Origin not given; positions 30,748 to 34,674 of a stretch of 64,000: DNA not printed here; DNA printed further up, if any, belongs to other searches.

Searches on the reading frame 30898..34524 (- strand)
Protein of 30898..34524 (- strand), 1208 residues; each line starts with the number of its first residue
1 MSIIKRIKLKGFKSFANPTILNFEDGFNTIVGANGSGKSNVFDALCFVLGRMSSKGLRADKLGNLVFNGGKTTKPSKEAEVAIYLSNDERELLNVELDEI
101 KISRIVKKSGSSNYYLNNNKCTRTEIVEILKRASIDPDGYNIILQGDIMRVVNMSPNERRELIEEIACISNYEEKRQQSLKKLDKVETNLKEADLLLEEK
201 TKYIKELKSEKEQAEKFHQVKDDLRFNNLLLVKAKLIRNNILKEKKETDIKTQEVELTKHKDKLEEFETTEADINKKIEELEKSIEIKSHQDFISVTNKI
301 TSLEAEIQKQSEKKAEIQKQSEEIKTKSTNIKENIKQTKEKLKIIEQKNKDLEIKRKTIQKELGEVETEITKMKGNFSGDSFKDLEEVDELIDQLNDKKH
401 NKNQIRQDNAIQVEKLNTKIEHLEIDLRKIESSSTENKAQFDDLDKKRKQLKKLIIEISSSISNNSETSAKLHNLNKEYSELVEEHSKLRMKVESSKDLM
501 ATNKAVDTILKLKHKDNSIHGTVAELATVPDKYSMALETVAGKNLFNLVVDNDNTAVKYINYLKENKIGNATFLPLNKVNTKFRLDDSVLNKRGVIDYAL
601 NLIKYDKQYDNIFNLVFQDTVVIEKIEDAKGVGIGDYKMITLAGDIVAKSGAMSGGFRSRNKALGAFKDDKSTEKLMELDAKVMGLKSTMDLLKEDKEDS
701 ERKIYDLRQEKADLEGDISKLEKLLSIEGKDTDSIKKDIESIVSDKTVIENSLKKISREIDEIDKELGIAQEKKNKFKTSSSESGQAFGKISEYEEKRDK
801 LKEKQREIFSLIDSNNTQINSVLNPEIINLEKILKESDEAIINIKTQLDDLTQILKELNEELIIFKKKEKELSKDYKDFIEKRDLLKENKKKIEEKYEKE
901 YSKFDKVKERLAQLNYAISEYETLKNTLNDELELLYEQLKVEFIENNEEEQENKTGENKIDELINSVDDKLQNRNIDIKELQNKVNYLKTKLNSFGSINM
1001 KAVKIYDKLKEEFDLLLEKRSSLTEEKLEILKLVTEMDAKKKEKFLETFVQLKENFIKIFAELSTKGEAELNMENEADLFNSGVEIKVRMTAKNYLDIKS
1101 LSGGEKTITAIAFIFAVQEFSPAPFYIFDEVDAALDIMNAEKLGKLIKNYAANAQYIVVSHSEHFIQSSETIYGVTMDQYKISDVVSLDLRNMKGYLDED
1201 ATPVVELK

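Call 7: search_protein_families(library=pfam, proteins=[window:30898-34524:-], max_evalue=0.01)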
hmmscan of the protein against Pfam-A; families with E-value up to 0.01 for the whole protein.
window:30898-34524:- (1208 aa): 6 families
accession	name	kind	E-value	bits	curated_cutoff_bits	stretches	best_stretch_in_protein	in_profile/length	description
PF02463.25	SMC_N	-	2.1e-47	161.8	40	2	4-194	2-175/220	RecF/RecN/SMC N terminal domain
PF06470.18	SMC_hinge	-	2.7e-29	102.3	22.5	1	518-630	3-113/116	SMC proteins Flexible Hinge Domain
PF13476.12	AAA_23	-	3.8e-20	73.8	27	1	6-220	1-189/201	AAA domain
PF13175.12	AAA_15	-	7.6e-09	36.1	32.1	1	4-405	3-285/374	AAA ATPase domain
PF13304.12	AAA_21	-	5.9e-07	30.3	27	2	27-63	1-26/304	AAA domain, putative AbiEii toxin, Type IV TA system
PF13555.12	AAA_29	-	0.00014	22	27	1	6-49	3-46/61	P-loop containing region of AAA domain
